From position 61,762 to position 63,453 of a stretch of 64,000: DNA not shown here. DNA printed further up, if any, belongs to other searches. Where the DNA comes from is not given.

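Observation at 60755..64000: Porin-cytochrome-like module: multiheme cytochrome, outer-membrane-barrel-like protein and a second multiheme cytochrome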

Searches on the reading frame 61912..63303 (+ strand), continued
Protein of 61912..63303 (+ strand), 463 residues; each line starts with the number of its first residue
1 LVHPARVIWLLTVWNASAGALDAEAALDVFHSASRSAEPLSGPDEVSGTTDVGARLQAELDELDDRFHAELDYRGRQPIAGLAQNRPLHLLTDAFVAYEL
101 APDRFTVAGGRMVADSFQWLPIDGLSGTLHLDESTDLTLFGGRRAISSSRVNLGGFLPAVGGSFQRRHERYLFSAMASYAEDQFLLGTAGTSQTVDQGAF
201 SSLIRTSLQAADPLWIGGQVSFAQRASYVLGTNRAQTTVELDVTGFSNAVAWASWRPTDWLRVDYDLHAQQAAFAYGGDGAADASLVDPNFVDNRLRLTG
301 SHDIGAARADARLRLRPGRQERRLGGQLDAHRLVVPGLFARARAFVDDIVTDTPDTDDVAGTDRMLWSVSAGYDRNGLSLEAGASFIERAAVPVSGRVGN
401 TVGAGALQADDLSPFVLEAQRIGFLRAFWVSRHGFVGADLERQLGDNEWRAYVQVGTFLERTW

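Call 50: search_protein_families(library=pfam, proteins=[L001:17057-18388:-, L001:18424-19194:+, L001:19191-20378:+, L010:2398-5640:-, L013:7228-7983:+, L001:16162-16992:+], max_evalue=0.1)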
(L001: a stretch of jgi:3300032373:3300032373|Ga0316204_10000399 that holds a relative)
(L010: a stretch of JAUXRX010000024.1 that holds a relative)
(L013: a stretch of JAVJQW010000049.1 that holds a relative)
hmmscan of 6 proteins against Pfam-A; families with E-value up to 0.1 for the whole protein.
L001:17057-18388:- (443 aa): 31 families (the best 25 are shown)
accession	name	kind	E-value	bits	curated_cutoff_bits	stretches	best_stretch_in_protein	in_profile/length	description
PF13738.12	Pyr_redox_3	-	4.5e-44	151.4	30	1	176-431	1-282/305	Pyridine nucleotide-disulphide oxidoreductase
PF07992.20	Pyr_redox_2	-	1.6e-28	100.4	26.1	1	174-431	2-252/291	Pyridine nucleotide-disulphide oxidoreductase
PF03486.20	HI0933_like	-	5.1e-11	42.9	50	2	238-299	107-169/244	HI0933-like protein Rossmann domain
PF13237.11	Fer4_10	-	1.1e-10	41.7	25.5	1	55-104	2-53/53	4Fe-4S dicluster domain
PF00070.33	Pyr_redox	-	5.8e-10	40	22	1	325-394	1-71/82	Pyridine nucleotide-disulphide oxidoreductase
PF12837.12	Fer4_6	-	6.6e-10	38.9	25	2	54-74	1-21/24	4Fe-4S binding domain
PF12797.12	Fer4_2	-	8.8e-10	38.3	24.5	2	54-74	2-22/22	4Fe-4S binding domain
PF14697.11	Fer4_21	-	1.6e-09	38.2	35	1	56-110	2-59/59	4Fe-4S dicluster domain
PF00037.32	Fer4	-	1.4e-08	34.6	21.1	2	87-109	2-24/24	4Fe-4S binding domain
PF12838.12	Fer4_7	-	2.2e-07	31.7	27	1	61-107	1-52/52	4Fe-4S dicluster domain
PF01494.25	FAD_binding_3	-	1.6e-05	24.7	22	1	174-205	3-34/349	FAD binding domain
PF01266.30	DAO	-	2.4e-05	24.5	27.9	1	227-293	133-203/353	FAD dependent oxidoreductase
PF13454.12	NAD_binding_9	-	0.00012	22.5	21.8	1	244-294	104-154/155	FAD-NAD(P)-binding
PF00743.25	FMO-like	-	0.00017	20.6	22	1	317-358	177-218/532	Flavin-binding monooxygenase-like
PF12831.13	FAD_oxidored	-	0.00021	21.2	27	1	174-203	1-30/416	FAD dependent oxidoreductase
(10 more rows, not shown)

L001:18424-19194:+ (256 aa): 1 family
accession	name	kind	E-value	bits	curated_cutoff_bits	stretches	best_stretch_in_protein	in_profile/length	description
PF01794.25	Ferric_reduct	-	0.011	16.2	28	0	224-249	33-58/121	Ferric reductase like transmembrane component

L001:19191-20378:+ (395 aa): 3 families
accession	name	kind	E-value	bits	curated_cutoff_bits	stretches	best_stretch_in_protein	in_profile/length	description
PF14522.11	Cytochrome_C7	-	3.8e-12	46.3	24.8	3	278-334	14-66/67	Cytochrome c7 and related cytochrome c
PF02085.21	Cytochrom_CIII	-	3.9e-11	43.6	22.9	2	27-90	19-87/101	Class III cytochrome C family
PF14537.11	Cytochrom_c3_2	-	7.4e-11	42.8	25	2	136-205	6-78/79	Cytochrome c3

L010:2398-5640:- (1080 aa): 6 families
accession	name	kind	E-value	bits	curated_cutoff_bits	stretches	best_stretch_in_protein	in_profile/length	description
PF22113.1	Mtrc-MtrF_II-IV_dom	-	5.2e-33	114.5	30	7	387-596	6-167/176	Outer membrane cytochrome MtrC/MtrF-like, domains II/IV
PF14522.11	Cytochrome_C7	-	6.9e-30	103.1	24.8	5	549-619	13-66/67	Cytochrome c7 and related cytochrome c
PF02085.21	Cytochrom_CIII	-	2.7e-21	76.3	22.9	1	33-99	20-89/101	Class III cytochrome C family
PF14537.11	Cytochrom_c3_2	-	2.3e-13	50.8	25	1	584-659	5-66/79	Cytochrome c3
PF09699.15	Paired_CXXCH_1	-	2.4e-08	34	20.6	1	710-753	3-38/41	Doubled CXXCH motif (Paired_CXXCH_1)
PF03264.19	Cytochrom_NNT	-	0.079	13.1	24.1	1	223-264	125-166/174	NapC/NirT cytochrome c family, N-terminal region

L013:7228-7983:+ (251 aa): 1 family
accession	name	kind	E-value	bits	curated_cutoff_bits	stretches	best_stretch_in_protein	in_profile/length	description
PF01794.25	Ferric_reduct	-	0.03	14.8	28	1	219-246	30-57/121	Ferric reductase like transmembrane component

L001:16162-16992:+ (276 aa): 2 families
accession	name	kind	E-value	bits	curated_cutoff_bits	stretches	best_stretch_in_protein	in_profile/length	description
PF02472.21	ExbD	-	4.2e-05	24.1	25.4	1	48-132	52-125/128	Biopolymer transport protein ExbD/TolR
PF19560.4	DUF6082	-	0.09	12.8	26.7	0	142-170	53-83/163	Family of unknown function (DUF6082)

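Call 51: search_protein_families(library=ncbifam, proteins=[L001:17057-18388:-, L001:18424-19194:+, L001:19191-20378:+, L010:2398-5640:-, L013:7228-7983:+], max_evalue=0.1)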
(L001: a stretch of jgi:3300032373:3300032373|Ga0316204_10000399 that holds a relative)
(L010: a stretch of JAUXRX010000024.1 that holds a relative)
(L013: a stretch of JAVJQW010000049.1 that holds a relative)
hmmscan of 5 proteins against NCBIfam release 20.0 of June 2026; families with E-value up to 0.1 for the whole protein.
L001:17057-18388:- (443 aa): 176 families (the best 25 are shown)
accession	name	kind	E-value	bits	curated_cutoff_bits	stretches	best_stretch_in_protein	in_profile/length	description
TIGR04018.1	Bthiol_YpdA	hypoth_equivalog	2.7e-50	171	339.9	1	175-434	2-265/316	YpdA family putative bacillithiol disulfide reductase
TIGR01292.1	TRX_reduct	equivalog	1.6e-24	86.2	343.45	1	174-395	2-208/300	thioredoxin-disulfide reductase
TIGR03143.1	AhpF_homolog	hypoth_equivalog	6.4e-16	58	687.65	1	172-392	4-208/555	putative alkyl hydroperoxide reductase F subunit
TIGR03140.1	AhpF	equivalog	3.3e-15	55.6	502.9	1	172-390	212-415/515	alkyl hydroperoxide reductase subunit F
NF040770.1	hetero_SS_HdrA2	exception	1.4e-13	49.9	1100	2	52-110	569-625/777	CoB-CoM heterodisulfide reductase HdrA2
TIGR01350.1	lipoamide_DH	equivalog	1.1e-12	47.4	408.8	3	174-211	3-40/461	dihydrolipoyl dehydrogenase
TIGR02053.1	MerA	equivalog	1.3e-11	44.2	454.45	3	324-432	168-284/465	mercury(II) reductase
NF004776.0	PRK06116.1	equivalog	2.8e-11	43.1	480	2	323-420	167-267/450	glutathione-disulfide reductase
NF040505.1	ArsO_flavin_mono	equivalog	3.4e-11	43.2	425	1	174-341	2-178/346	ArsO family NAD(P)H-dependent flavin-containing monooxygenase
NF007614.0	PRK10262.1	equivalog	7.5e-11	41.7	644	1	174-398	8-220/321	thioredoxin-disulfide reductase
NF009410.0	PRK12771.1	subfamily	1.4e-10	40.4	516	3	62-113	514-565/566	NAD(P)-binding protein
NF010311.1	PRK13748.1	subfamily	6.1e-10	38.6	600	2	242-302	311-370/560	mercury(II) reductase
NF040864.1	HgcB_ferredoxin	equivalog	7.5e-10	38.5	99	1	58-113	12-66/93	mercury methylation ferredoxin HgcB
TIGR01944.1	rnfB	subfamily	1.8e-09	37.5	68.7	1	54-111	107-163/190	RnfABCDGE type electron transport complex subunit B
TIGR02179.1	PorD_KorD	subfamily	6.1e-09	35.9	60.05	1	52-111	17-75/78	2-oxoacid:acceptor oxidoreductase, delta subunit, pyruvate/2-ketoisovalerate family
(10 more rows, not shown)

L001:18424-19194:+ (256 aa): 0 families

L001:19191-20378:+ (395 aa): 1 family
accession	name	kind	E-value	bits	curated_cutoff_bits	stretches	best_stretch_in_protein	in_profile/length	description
TIGR04257.1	nanowire_3heme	domain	0.0018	18.4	40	1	273-335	19-75/75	c(7)-type cytochrome triheme domain-containing protein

L010:2398-5640:- (1080 aa): 3 families
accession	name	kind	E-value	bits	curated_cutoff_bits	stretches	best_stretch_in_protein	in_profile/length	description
TIGR03507.1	decahem_SO1788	subfamily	0.0001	20.9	209.3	1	922-963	267-308/672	OmcA/MtrC family decaheme c-type cytochrome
TIGR03153.1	cytochr_NrfH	equivalog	0.0011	19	134.2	1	713-843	28-137/138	cytochrome c nitrite reductase small subunit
TIGR01904.2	GSu_C4xC__C2xCH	domain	0.0015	18.2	27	1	821-875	10-63/73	CxxxxCH/CxxCH domain c-type cytochrome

L013:7228-7983:+ (251 aa): 0 families
